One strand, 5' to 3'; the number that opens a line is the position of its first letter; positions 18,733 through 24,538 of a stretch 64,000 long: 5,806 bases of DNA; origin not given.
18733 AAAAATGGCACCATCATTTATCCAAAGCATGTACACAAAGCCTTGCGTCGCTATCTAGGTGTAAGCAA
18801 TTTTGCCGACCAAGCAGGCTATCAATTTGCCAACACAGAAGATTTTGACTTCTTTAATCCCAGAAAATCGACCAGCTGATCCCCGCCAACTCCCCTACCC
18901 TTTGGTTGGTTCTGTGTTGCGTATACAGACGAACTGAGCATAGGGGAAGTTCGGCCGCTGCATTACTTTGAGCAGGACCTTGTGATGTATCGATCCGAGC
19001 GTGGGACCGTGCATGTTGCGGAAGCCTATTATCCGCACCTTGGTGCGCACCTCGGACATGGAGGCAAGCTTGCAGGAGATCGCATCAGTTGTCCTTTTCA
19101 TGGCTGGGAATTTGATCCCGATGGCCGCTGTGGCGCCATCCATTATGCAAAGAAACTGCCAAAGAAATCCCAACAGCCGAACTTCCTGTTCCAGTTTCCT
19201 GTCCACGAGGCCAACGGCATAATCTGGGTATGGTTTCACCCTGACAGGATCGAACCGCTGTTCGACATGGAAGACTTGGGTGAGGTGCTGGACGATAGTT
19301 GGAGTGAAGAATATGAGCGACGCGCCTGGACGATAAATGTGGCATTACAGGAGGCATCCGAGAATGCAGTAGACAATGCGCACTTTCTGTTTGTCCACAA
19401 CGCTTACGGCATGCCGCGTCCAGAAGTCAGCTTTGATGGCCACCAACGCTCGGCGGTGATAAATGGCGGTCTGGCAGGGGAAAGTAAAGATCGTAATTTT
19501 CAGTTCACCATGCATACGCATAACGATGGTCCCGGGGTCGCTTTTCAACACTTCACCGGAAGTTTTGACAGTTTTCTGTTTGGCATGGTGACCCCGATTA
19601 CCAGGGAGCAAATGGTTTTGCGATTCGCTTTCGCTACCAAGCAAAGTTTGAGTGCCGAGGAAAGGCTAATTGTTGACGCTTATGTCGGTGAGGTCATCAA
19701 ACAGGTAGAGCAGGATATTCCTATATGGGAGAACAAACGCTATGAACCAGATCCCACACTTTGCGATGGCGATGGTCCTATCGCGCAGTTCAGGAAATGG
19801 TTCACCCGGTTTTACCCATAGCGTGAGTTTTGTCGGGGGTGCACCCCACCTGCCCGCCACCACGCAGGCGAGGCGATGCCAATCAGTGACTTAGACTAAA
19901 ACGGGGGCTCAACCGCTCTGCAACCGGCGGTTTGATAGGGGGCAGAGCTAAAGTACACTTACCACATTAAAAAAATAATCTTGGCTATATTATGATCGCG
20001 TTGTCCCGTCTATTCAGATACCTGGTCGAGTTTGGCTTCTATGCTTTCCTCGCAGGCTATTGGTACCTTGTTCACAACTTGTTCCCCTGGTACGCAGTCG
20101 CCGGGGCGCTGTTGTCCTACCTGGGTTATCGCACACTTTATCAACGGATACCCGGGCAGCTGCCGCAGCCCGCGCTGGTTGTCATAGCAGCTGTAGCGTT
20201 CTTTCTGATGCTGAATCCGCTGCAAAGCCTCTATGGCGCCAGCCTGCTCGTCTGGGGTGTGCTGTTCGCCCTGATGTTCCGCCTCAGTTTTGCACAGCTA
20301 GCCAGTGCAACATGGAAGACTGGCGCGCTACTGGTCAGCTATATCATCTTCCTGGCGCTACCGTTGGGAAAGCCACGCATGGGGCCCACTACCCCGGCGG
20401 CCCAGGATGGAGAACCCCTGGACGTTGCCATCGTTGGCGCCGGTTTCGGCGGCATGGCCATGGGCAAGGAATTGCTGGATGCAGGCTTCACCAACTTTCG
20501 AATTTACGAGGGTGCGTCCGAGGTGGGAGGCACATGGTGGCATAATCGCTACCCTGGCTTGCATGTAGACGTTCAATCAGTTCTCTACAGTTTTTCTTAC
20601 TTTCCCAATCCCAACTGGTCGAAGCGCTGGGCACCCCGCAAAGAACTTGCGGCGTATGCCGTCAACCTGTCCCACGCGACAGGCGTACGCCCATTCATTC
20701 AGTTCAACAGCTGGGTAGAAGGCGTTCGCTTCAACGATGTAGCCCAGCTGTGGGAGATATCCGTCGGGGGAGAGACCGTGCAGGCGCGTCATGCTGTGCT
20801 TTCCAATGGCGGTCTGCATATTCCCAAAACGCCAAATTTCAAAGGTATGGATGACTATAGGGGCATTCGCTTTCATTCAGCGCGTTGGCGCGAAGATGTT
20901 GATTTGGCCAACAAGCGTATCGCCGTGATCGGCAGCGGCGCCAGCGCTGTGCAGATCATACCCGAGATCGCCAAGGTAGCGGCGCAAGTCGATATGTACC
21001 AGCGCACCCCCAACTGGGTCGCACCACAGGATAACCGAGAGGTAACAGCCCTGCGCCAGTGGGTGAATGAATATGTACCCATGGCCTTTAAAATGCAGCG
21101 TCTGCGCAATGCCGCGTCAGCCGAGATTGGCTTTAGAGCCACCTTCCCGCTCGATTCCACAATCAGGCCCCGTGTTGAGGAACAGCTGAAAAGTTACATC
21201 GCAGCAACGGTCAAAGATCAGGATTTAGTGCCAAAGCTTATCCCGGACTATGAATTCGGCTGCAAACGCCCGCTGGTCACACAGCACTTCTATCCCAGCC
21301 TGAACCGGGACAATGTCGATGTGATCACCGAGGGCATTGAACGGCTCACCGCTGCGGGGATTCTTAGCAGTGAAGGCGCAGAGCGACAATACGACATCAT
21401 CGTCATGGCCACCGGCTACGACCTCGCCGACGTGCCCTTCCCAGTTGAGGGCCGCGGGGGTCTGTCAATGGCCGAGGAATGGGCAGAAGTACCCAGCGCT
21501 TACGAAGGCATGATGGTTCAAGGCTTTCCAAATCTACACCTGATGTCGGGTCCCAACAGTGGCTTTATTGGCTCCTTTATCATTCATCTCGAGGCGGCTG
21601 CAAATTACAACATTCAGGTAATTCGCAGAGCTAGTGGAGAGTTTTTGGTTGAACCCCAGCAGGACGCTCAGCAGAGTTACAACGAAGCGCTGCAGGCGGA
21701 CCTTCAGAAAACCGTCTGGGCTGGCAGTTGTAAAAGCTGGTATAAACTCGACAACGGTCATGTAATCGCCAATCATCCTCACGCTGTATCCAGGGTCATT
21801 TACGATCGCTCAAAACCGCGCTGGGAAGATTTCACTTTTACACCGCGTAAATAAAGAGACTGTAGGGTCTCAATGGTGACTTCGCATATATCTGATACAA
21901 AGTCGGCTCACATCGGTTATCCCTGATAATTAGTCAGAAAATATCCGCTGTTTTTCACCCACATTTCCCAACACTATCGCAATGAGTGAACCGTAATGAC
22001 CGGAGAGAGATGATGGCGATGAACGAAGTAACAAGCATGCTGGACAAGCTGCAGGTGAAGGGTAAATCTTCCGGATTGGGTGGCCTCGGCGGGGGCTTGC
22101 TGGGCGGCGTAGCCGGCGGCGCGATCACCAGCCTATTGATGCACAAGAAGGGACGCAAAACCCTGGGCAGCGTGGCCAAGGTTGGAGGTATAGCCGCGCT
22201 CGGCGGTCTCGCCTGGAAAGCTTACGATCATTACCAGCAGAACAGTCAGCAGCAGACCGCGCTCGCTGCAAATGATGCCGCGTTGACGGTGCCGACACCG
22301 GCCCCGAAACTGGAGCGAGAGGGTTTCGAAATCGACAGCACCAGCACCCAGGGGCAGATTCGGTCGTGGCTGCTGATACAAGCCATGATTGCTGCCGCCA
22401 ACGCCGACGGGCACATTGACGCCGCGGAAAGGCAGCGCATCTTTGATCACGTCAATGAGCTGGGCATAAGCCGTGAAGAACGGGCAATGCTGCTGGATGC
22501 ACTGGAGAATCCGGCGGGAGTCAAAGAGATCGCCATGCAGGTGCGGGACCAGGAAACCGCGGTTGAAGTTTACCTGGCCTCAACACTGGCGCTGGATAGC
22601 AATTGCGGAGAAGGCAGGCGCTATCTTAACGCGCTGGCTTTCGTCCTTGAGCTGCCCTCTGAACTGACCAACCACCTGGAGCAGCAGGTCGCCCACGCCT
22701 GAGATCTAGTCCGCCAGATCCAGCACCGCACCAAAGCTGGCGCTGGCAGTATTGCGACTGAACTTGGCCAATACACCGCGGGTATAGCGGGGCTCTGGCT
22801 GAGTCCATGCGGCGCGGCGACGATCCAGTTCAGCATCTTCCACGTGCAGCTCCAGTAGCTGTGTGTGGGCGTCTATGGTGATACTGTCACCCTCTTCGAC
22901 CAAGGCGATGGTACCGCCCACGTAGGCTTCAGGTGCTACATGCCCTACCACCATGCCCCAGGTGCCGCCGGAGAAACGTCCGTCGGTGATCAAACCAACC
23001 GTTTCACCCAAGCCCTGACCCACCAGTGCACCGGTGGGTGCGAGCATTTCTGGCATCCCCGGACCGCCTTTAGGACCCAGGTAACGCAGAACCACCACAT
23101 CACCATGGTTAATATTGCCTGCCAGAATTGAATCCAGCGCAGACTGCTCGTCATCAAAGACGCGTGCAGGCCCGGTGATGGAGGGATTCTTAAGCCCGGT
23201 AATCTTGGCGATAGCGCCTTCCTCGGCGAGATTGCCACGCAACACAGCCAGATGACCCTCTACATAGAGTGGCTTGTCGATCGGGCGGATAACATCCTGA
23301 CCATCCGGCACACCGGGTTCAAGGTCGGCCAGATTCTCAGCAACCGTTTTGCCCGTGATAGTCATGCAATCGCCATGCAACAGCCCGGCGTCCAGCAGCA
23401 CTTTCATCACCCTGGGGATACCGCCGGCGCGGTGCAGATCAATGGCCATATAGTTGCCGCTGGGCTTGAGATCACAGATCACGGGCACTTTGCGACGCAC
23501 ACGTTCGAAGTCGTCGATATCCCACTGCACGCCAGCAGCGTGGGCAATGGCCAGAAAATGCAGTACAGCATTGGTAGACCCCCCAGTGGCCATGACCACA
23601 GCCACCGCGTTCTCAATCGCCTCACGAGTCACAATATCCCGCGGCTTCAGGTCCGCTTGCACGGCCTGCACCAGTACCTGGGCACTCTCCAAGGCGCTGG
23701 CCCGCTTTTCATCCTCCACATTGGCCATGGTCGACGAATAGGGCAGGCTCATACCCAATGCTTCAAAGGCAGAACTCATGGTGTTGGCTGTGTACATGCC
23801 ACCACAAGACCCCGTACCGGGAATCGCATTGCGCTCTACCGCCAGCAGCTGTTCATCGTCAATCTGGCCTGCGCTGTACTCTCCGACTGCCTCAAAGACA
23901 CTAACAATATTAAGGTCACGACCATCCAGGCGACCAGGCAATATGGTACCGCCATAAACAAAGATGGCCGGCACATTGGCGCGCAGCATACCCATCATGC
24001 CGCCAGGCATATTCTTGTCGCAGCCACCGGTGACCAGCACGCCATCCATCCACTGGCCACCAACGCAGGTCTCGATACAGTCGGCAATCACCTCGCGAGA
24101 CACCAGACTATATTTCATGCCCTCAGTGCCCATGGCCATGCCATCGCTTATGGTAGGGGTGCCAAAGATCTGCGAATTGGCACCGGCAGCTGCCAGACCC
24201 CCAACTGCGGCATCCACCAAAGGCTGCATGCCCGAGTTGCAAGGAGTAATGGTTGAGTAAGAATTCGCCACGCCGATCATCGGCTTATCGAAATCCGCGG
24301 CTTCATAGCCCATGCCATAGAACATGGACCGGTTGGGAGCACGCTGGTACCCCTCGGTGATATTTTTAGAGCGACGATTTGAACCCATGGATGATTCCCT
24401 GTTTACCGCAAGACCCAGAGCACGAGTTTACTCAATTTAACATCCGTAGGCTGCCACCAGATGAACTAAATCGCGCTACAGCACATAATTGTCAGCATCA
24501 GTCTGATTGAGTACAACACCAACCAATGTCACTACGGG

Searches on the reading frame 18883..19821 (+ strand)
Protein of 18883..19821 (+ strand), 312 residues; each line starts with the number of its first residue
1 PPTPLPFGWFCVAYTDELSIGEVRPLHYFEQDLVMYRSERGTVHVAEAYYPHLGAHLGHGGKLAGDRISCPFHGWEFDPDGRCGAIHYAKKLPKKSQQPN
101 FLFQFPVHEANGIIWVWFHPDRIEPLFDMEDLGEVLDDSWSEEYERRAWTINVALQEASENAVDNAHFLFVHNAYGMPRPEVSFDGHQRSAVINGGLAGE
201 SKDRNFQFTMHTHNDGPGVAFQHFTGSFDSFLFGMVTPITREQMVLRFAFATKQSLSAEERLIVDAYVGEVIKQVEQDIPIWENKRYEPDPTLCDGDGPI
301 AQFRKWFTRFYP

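Call 36: search_protein_families(library=pfam, proteins=[window:18883-19821:+])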
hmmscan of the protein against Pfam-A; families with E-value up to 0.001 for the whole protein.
window:18883-19821:+ (312 aa): 2 families
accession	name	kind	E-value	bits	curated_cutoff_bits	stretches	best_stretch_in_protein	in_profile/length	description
PF19298.5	KshA_C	-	1.5e-33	117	23.3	1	116-311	1-207/207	3-Ketosteroid 9alpha-hydroxylase C-terminal domain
PF00355.32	Rieske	-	1.1e-17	64.1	20.3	1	9-93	2-85/88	Rieske [2Fe-2S] domain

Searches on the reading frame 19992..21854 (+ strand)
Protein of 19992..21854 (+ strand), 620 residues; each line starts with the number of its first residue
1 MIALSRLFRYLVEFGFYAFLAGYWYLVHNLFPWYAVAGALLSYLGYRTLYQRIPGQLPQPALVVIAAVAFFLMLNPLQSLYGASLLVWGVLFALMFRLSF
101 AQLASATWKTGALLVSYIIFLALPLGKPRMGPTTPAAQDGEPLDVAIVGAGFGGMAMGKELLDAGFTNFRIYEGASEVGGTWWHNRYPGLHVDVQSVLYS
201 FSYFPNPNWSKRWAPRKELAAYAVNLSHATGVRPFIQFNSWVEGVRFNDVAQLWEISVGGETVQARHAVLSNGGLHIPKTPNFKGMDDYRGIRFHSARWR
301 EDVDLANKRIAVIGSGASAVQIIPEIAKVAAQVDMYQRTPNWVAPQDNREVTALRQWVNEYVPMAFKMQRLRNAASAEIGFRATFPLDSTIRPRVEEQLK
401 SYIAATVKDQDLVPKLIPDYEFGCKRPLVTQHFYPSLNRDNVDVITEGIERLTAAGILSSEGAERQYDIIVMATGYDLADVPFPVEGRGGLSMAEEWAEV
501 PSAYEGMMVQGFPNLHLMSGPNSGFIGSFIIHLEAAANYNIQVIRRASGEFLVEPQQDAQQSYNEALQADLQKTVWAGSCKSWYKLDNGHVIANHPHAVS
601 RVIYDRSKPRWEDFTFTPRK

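Call 36: search_protein_families(library=pfam, proteins=[window:19992-21854:+])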
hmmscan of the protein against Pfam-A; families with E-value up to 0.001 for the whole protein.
window:19992-21854:+ (620 aa): 5 families
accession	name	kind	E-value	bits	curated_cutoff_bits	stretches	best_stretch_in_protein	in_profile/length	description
PF13738.12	Pyr_redox_3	-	1.5e-15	57.7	30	1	147-369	2-225/305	Pyridine nucleotide-disulphide oxidoreductase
PF00743.25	FMO-like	-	2.3e-15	56.5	22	1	145-344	4-220/532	Flavin-binding monooxygenase-like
PF07992.20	Pyr_redox_2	-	9.6e-11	42.1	26.1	1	144-352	2-186/291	Pyridine nucleotide-disulphide oxidoreductase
PF13434.12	Lys_Orn_oxgnase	-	3.3e-09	36.8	21.3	1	212-348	90-230/339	L-lysine 6-monooxygenase/L-ornithine 5-monooxygenase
PF13450.12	NAD_binding_8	-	2.1e-06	28.3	21.9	1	147-209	1-61/68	NAD(P)-binding Rossmann-like domain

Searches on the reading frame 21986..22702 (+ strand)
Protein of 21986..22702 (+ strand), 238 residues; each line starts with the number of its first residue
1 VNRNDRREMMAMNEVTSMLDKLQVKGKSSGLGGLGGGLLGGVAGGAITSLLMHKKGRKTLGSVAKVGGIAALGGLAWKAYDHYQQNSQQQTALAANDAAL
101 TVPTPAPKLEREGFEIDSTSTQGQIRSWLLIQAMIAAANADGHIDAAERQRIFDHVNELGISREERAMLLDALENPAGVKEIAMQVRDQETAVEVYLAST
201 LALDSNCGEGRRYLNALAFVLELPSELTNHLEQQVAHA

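Call 38: search_protein_families(library=pfam, proteins=[window:21986-22702:+])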
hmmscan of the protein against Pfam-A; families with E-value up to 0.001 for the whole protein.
window:21986-22702:+ (238 aa): 3 families
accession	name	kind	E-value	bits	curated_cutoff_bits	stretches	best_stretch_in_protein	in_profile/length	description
PF04391.17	DUF533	-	6.5e-50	169.6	29.6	1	40-235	5-178/178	Protein of unknown function (DUF533)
PF05099.18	TerB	-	0.00069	20.3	24.4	0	129-167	76-114/118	Tellurite resistance protein TerB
PF11780.13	DUF3318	-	0.00073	19.9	25.9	0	65-104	98-137/141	Protein of unknown function (DUF3318)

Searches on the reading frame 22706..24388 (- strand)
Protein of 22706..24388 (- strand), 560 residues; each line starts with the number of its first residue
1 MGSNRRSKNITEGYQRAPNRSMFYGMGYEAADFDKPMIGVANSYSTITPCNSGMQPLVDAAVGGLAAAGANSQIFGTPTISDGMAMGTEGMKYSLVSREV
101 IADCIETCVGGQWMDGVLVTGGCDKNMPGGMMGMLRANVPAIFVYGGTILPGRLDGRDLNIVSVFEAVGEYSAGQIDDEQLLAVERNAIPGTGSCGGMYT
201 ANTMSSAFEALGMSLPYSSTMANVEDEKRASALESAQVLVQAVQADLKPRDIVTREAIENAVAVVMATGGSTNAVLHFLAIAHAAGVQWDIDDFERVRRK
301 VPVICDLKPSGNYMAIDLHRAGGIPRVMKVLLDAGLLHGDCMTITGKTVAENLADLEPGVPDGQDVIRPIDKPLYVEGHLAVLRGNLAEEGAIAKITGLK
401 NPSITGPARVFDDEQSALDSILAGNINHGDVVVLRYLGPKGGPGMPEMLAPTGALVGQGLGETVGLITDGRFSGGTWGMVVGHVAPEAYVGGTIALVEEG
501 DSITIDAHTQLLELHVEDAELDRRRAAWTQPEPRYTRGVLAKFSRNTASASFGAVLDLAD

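Call 14: search_protein_families(library=pfam, proteins=[window:22706-24388:-])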
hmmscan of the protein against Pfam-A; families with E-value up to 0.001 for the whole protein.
window:22706-24388:- (560 aa): 2 families
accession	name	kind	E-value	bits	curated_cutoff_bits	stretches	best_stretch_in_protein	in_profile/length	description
PF00920.27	ILVD_EDD_N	-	1.6e-125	418.9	27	1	35-352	1-316/316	Dihydroxy-acid/6-phosphogluconate dehydratase N-terminal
PF24877.1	ILV_EDD_C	-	2.8e-72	242.6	27.7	1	365-554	1-191/191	Dihydroxy-acid/6-phosphogluconate dehydratase C-terminal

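Call 21: find_related_loci(query=window:22706-24388:-, collection=genome_contigs, flank=10000)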
Query window:22706-24388:- (560 aa) in genome_contigs; peptide patterns used: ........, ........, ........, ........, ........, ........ (x = any residue, [..] = any of these).
599 stretches matched a pattern (row limit reached: there are more); 599 encode a relative of the query (tblastn E <= 1e-3); the best 80 are kept; 80 distinct loci.
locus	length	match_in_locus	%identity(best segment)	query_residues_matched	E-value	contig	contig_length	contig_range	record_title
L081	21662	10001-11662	82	4-557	0e+0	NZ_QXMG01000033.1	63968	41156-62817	Caldimonas tepidiphila strain YIM 730274 contig033, whole genome shotgun sequence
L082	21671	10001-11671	80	1-557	0e+0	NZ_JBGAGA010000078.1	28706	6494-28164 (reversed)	MAG: Aquabacterium sp. isolate MAG_MBR_H125.57 MBRH125-57_opera_contig_3628, whole genome shotgun sequence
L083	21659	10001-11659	79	4-557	0e+0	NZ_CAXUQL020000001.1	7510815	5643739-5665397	Pseudorhodoferax sp. LjRoot39 LJR039c1, whole genome shotgun sequence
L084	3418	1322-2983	80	3-557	0e+0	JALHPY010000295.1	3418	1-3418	MAG: Rubrivivax sp. isolate bin.38 c_000000081589, whole genome shotgun sequence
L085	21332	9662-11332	80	3-560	0e+0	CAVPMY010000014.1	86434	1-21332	MAG: uncultured beta proteobacterium isolate MFD09964.bin.1.338 genome assembly, contig: contig_62273, whole genome shot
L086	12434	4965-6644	78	1-560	0e+0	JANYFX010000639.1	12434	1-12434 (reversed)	MAG: Rhizobacter sp. isolate 339R_metabinner_96_sub 339R_k141_1345090, whole genome shotgun sequence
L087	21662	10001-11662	79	4-557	0e+0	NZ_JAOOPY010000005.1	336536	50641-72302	Variovorax sp. N23 scaffold5, whole genome shotgun sequence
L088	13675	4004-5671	78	3-558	0e+0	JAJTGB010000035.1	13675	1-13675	MAG: Comamonadaceae bacterium isolate 49613_E45.2 Sample_49613_scaffold_2521, whole genome shotgun sequence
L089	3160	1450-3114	78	4-558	0e+0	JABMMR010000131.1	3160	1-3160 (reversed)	MAG: Burkholderiales bacterium isolate bin.25 k141_2174979, whole genome shotgun sequence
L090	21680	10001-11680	81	1-560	0e+0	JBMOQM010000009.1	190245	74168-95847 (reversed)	MAG: Pseudomonadota bacterium isolate Betzabe_MAG154 MAG154_9, whole genome shotgun sequence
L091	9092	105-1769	78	4-558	0e+0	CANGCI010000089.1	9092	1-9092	MAG: Comamonadaceae bacterium isolate Jr-25may17-135 genome assembly, contig: Jr-25may17-C10253, whole genome shotgun se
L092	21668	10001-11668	77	3-559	0e+0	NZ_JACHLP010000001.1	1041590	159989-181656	Roseateles oligotrophus strain S00239 Ga0436337_01, whole genome shotgun sequence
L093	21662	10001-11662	79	4-557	0e+0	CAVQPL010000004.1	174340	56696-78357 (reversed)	MAG: uncultured beta proteobacterium isolate MFD09964.bin.2.268 genome assembly, contig: contig_17667, whole genome shot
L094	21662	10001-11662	79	4-557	0e+0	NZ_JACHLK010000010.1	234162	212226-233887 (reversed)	Acidovorax soli strain S00198 Ga0436330_10, whole genome shotgun sequence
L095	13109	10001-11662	78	4-557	0e+0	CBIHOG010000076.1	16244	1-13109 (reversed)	MAG TPA_asm: uncultured Variovorax sp. isolate SRR18156213_metabat2_6 genome assembly, contig: ERZ27336873.1629, whole g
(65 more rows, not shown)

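Call 26: find_encoding_contigs(protein=window:22706-24388:-, flank=10000, max_places=10)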
Protein window:22706-24388:- (560 aa): no gene with exactly this product is on record in the collection.
